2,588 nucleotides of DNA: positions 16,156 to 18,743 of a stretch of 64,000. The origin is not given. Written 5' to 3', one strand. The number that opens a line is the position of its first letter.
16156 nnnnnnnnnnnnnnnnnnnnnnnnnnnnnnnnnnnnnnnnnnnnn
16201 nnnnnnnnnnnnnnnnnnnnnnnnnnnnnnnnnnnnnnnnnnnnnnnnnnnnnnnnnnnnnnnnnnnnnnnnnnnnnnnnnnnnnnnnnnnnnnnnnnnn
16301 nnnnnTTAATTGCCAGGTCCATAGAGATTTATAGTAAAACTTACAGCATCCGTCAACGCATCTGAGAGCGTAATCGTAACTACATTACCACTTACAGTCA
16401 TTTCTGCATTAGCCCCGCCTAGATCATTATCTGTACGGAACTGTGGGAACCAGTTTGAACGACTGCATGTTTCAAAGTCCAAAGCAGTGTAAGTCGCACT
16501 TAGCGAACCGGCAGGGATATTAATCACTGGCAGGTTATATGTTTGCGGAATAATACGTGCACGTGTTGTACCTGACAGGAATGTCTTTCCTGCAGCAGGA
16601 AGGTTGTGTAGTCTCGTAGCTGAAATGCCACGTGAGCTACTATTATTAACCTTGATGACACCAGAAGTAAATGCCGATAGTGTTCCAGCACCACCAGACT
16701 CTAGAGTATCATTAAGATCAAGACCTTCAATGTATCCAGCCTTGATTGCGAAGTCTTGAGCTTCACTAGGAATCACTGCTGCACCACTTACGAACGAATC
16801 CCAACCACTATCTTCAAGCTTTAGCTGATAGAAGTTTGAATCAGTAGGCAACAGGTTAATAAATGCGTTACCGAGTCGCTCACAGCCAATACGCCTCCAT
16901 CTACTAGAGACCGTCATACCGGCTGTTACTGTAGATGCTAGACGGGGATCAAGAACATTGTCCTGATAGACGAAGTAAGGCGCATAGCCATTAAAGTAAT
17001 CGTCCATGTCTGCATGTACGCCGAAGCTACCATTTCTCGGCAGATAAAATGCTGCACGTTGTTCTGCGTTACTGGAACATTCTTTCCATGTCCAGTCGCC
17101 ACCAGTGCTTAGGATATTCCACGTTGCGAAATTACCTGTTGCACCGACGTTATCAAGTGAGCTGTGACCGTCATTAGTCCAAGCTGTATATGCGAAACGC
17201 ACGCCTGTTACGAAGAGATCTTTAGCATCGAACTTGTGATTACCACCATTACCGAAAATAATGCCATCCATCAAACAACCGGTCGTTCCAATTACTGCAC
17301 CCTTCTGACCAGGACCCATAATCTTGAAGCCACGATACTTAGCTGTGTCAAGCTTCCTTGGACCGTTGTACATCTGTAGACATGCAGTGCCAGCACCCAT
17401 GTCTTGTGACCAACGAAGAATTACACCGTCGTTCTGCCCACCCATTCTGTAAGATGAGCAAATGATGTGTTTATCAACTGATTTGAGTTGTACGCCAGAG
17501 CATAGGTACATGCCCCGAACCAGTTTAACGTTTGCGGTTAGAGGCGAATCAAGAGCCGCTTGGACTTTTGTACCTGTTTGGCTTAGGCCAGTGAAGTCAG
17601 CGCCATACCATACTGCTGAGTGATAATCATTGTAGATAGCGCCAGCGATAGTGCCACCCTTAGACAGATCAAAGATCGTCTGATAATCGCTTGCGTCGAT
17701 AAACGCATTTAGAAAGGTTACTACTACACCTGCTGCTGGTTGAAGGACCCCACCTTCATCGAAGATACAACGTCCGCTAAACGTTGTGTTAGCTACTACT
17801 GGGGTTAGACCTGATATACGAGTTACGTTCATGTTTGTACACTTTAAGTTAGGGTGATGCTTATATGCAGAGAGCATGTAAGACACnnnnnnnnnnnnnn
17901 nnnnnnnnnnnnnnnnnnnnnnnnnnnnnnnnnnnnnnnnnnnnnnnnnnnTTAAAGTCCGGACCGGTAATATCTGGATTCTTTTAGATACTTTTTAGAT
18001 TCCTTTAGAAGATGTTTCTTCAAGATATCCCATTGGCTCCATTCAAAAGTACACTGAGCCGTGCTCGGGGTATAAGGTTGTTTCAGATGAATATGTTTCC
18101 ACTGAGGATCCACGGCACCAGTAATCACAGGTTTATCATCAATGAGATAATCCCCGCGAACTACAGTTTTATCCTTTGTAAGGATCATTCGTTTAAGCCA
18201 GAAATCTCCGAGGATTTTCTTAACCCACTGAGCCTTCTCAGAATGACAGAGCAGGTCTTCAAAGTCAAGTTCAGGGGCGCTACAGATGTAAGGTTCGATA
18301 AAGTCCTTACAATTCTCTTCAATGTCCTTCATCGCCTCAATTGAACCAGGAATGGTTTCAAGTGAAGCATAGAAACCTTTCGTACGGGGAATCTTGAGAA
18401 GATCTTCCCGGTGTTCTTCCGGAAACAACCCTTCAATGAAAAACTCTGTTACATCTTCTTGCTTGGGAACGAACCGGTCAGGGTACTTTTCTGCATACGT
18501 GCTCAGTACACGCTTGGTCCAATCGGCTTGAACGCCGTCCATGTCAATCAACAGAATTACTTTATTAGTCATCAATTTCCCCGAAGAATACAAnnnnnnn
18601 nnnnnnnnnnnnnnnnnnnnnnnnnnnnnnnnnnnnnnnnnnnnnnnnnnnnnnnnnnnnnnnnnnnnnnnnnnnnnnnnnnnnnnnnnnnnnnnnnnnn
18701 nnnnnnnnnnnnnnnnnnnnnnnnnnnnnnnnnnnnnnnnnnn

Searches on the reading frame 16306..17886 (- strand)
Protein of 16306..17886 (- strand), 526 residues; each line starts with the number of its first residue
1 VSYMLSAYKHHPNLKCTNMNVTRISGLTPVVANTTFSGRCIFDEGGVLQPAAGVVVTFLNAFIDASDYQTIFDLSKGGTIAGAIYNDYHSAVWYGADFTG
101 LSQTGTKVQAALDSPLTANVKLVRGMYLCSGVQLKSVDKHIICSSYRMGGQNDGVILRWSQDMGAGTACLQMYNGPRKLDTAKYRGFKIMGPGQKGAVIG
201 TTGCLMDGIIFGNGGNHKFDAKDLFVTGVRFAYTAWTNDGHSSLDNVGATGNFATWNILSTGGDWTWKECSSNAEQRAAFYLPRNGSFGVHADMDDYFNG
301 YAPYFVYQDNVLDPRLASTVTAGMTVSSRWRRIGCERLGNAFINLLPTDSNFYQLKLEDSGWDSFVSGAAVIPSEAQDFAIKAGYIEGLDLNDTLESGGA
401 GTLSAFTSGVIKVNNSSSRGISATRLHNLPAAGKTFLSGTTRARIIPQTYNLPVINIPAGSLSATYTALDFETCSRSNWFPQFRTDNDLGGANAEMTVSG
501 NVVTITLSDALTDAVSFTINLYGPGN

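Call 8: search_dna_similar(query=window:16306-17886:-, collection=phages, mode=protein)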
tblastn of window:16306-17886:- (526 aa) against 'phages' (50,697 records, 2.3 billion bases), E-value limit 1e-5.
No match.

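Call 13: find_related_loci(query=window:16306-17886:-, collection=viral_contigs, flank=6000)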
Query window:16306-17886:- (526 aa) in viral_contigs; peptide patterns used: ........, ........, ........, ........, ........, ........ (x = any residue, [..] = any of these).
3 stretches matched a pattern; 3 encode a relative of the query (tblastn E <= 1e-3); 3 distinct loci.
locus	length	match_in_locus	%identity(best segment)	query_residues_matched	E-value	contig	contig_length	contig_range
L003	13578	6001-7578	98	1-526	0e+0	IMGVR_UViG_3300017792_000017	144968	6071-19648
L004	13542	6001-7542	69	15-526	0e+0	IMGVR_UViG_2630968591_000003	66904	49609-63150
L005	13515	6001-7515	69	21-525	0e+0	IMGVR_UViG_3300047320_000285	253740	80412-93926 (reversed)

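Call 21: search_protein_families(library=pfam, proteins=[window:16306-17886:-], max_evalue=0.01)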
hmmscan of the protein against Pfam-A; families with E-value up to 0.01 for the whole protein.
window:16306-17886:- (526 aa): 0 families

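Call 22: search_protein_families(library=phrogs, proteins=[window:16306-17886:-], max_evalue=0.01)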
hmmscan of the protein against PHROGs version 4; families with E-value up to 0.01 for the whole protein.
window:16306-17886:- (526 aa): 0 families

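Call 90: search_protein_families(library=padloc, proteins=[window:16306-17886:-], max_evalue=0.01)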
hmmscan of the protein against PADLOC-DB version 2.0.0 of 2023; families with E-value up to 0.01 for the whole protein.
window:16306-17886:- (526 aa): 0 families

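Call 91: find_homologous_proteins(query=window:16306-17886:-, max_evalue=0.001)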
Query window:16306-17886:- (526 aa): 11 proteins with E <= 0.001 among 8000 candidates.
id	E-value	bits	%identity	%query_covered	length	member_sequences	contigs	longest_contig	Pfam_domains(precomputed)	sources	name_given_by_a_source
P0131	0.0e+0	1180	98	99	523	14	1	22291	-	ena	-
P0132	2.6e-240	817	70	97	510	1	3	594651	-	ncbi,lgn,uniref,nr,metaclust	ncbi:hypothetical protein BGLT_02275 [Caballeronia glathei]|uniref:Uncharacterized protein n=1 Tax=C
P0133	6.0e-233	792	69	96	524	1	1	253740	-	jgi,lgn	jgi:hypothetical protein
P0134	2.1e-224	764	88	72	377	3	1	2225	-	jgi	jgi:hypothetical protein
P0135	1.3e-218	745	65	96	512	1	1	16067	-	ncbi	-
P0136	9.8e-218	742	63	96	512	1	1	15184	-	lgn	-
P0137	2.1e-185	636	58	95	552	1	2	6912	-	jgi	jgi:hypothetical protein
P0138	1.0e-173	597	54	95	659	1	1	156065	-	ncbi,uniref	ncbi:hypothetical protein V4C53_11700 [Paraburkholderia azotifigens]|uniref:hypothetical protein n=1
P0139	6.9e-154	532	65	68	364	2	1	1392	-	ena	-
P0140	8.7e-106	373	46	80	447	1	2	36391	-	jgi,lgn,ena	jgi:hypothetical protein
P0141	1.2e-105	372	46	80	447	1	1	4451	-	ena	-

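Call 95: search_protein_families(library=phrogs, proteins=[L004:457-1881:+, L004:1886-2791:+, L004:2803-3627:+, L004:3868-5574:+, L004:5675-6016:+, L004:7599-8045:+, L004:8058-8471:+, L004:8492-9853:+, L004:10241-10825:+, L004:10835-11290:+], max_evalue=0.001)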
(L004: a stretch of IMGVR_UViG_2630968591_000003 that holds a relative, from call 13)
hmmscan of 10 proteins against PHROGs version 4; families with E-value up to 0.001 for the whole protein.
L004:457-1881:+ (474 aa): 1 family
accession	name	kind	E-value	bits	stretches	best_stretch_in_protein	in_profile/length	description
phrog_6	-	tail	7.4e-21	75.4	1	2-472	50-406/548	baseplate wedge subunit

L004:1886-2791:+ (301 aa): 1 family
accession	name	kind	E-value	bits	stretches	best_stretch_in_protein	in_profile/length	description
phrog_8212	-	unknown function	3.8e-60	204.7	1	12-208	5-205/208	-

L004:2803-3627:+ (274 aa): 6 families
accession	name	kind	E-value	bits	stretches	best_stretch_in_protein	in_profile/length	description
phrog_6427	-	unknown function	1.5e-13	51.1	1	4-128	4-130/675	-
phrog_19311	-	unknown function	1.2e-11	44.4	1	4-101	3-97/1023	-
phrog_18834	-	unknown function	9.2e-10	39.7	1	151-274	214-338/338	-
phrog_8469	-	tail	8.7e-05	23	1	5-100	4-97/303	tail fiber protein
phrog_25419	-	unknown function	0.00012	22.2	1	34-106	44-114/282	-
phrog_27144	-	unknown function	0.0004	20.8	1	6-102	5-99/247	-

L004:3868-5574:+ (568 aa): 3 families
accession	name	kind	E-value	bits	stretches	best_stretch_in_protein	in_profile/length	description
phrog_7032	-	tail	5.3e-09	35.7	1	164-213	251-298/866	tail fiber protein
phrog_2631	-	tail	1.9e-08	34.4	1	64-197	272-379/644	tail fiber protein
phrog_454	-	tail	2.3e-06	27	1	152-198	345-394/1376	tail fiber protein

L004:5675-6016:+ (113 aa): 3 families
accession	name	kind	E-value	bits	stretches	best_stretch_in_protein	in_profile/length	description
phrog_7885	-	unknown function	3.3e-08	34.4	1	49-93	29-73/83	-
phrog_12220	-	unknown function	1.1e-06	29.6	1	49-100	26-77/89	-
phrog_89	-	lysis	0.00073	20.5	1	16-90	12-92/143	Rz-like spanin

L004:7599-8045:+ (148 aa): 8 families
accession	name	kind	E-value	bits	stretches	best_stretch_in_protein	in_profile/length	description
phrog_3513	-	lysis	1.4e-52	180.1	1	1-147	641-791/1434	endolysin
phrog_18032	-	lysis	3.6e-42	145.8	1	4-147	5-153/248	endolysin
phrog_12727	-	lysis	1.5e-41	143.9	1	1-147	1-151/393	endolysin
phrog_1309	-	lysis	3.6e-37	129.7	1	8-147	5-151/410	endolysin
phrog_10967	-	lysis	1.7e-26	94.6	1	5-147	6-153/266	endolysin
phrog_326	-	other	3.9e-21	75.9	1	3-147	127-278/985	tail protein with endopeptidase domain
phrog_8251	-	lysis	5.2e-16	60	1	13-147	11-148/250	endolysin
phrog_10051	-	lysis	3.9e-11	43.8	1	18-142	93-212/455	endolysin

L004:8058-8471:+ (137 aa): 1 family
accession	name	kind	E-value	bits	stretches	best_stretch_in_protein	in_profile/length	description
phrog_3758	-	head and packaging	1e-24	88.1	1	5-135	3-137/140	virion structural protein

L004:8492-9853:+ (453 aa): 0 families

L004:10241-10825:+ (194 aa): 0 families

L004:10835-11290:+ (151 aa): 0 families

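Call 101: predict_structure(alignment_id=A4)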
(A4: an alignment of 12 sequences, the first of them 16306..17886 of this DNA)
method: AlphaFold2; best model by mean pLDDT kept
length: 526 residues; sequences in the alignment: 12
mean_pLDDT: 79.8   pTM: 0.77
mean pLDDT of the five models: 79.8, 79.1, 77.6, 76.6, 58.5
residues with pLDDT >= 90: 207; 70-90: 196; 50-70: 74; < 50: 49
segments of 3 or more residues with pLDDT < 50: 1-17, 145-152, 395-402, 471-479, 524-526
pLDDT, mean of each block of 10 residues (from residue 1): 25 46 95 96 96 96 94 95 94 95 95 93 93 92 55 77 91 74 88 63 84 86 91 85 89 90 85 89 84 85 89 85 70 81 80 77 64 83 82 49 64 80 61 70 54 84 81 46 84 85 89 89 48
secondary structure, 60 per line:
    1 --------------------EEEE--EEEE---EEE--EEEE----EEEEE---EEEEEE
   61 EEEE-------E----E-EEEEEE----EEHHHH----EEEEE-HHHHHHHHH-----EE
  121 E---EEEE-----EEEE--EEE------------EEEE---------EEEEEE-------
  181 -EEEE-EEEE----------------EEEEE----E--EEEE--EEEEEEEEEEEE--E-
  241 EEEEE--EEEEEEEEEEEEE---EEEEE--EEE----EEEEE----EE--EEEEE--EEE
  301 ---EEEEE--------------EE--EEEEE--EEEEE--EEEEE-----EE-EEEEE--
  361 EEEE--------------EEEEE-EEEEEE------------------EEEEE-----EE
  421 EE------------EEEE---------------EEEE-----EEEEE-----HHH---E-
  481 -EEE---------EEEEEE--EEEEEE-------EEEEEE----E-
elements in order: E21-24 E27-30 E34-36 E39-42 E47-51 E55-64 E79-84 H91-94 E99-103 H105-113 E119-121 E125-128 E134-137 E140-142 E155-158 E168-173 E182-185 E187-190 E207-211 E219-222 E225-236 E241-245 E248-260 E264-268 E271-273 E278-282 E291-295 E298-300 E304-308 E327-331 E334-338 E341-345 E354-358 E361-364 E379-383 E385-390 E409-413 E419-422 E435-438 E454-457 E463-467 E482-484 E494-499 E502-507 E515-520

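Call 103: fold_search(model_id=the predicted structure, library=pdb)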
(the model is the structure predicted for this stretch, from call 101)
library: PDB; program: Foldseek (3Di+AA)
matches with E <= 10: 334; with E <= 0.001: 22
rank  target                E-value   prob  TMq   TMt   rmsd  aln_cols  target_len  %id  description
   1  2vbe                  1.2e-05  1.00  0.35  0.36  11.8       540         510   11  Tailspike protein of bacteriophage Sf6 (released 2008-04-22)
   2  2vbm_A                2.2e-05  1.00  0.34  0.35  11.5       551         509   11  Tailspike protein of bacteriophage Sf6 complexed with tetrasaccharide (released 2008-04-22)
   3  4urr_B                2.9e-05  1.00  0.35  0.35  11.7       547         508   11  Tailspike protein of Sf6 bacteriophage bound to Shigella flexneri O- antigen octasaccharide fragment (released 2015-07-15)
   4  9k4a_A                4.0e-05  1.00  0.35  0.29  15.8       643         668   10  Cryo-EM structure of depolymerase S2-4 from Klebsiella phage K64-1 (released 2026-03-25)
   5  7ukj_A                6.8e-05  1.00  0.28  0.25  13.1       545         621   12  In situ cryo-EM structure of bacteriophage Sf6 portal:gp7 complex at 2.7A resolution (released 2022-12-21)
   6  4urr_A                7.8e-05  1.00  0.36  0.37  11.8       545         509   11  Tailspike protein of Sf6 bacteriophage bound to Shigella flexneri O- antigen octasaccharide fragment (released 2015-07-15)
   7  2pyh_B                1.0e-04  1.00  0.33  0.43   9.5       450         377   12  Azotobacter vinelandii Mannuronan C-5 epimerase AlgE4 A-module complexed with mannuronan trisaccharide (released 2008-05-27)
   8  7w1d_D                1.0e-04  1.00  0.31  0.27  17.2       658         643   12  Crystal structure of Klebsiella pneumoniae K1 capsule-specific polysaccharide lyase in a C2 crystal form (released 2022-05-18)
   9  2vbk                  1.1e-04  1.00  0.36  0.36  11.7       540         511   11  NATIVE TAILSPIKE PROTEIN OF BACTERIOPHAGE SF6 (released 2008-04-01)
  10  5jsd_A                1.5e-04  1.00  0.35  0.34  18.0       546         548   12  Crystal structure of phiAB6 tailspike in complex with five-repeated oligosaccharides of Acinetobacter baumannii surfac (released 2017-03-08)
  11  5js4_A                2.0e-04  1.00  0.36  0.35  15.6       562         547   12  Crystal structure of phiAB6 tailspike (released 2017-03-08)
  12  7w1c_D                2.3e-04  1.00  0.33  0.29  11.4       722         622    6  Crystal structure of Klebsiella pneumoniae K1 capsule-specific polysaccharide lyase in a P1 crystal form (released 2022-05-18)
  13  7w1c_B                3.2e-04  0.99  0.27  0.23  15.9       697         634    8  Crystal structure of Klebsiella pneumoniae K1 capsule-specific polysaccharide lyase in a P1 crystal form (released 2022-05-18)
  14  7w1c_C                4.8e-04  1.00  0.33  0.28  17.8       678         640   12  Crystal structure of Klebsiella pneumoniae K1 capsule-specific polysaccharide lyase in a P1 crystal form (released 2022-05-18)
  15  6eu4_A                5.5e-04  1.00  0.35  0.32  13.6       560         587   12  Structure of Acinetobacter phage vb_AbaP_AS12 gp42 tailspike (released 2018-11-07)
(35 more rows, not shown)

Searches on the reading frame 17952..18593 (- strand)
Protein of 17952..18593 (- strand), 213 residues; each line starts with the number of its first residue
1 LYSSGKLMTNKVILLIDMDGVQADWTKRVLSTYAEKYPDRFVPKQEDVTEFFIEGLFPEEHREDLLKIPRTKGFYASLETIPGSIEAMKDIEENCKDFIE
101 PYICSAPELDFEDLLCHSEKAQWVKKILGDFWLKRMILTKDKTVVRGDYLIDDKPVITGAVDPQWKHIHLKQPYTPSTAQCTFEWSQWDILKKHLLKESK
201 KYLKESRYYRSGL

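Call 21: search_protein_families(library=pfam, proteins=[window:17952-18593:-], max_evalue=0.01)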
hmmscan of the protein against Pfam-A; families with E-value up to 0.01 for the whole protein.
window:17952-18593:- (213 aa): 1 family
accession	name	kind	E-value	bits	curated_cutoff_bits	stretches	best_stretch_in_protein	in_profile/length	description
PF06941.18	NT5C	-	3.1e-21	76.5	24.8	1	12-155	2-137/180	5' nucleotidase, deoxy (Pyrimidine), cytosolic type C protein (NT5C)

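Call 22: search_protein_families(library=phrogs, proteins=[window:17952-18593:-], max_evalue=0.01)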
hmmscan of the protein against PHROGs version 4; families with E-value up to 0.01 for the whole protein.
window:17952-18593:- (213 aa): 2 families
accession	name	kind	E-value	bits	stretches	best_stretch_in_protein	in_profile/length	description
phrog_420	-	unknown function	1.6e-18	68.2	1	5-203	7-210/267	unknown function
phrog_2643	-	moron, auxiliary metabolic gene and host takeover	5e-10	40.3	1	8-153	3-138/182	5'-3' deoxyribonucleotidase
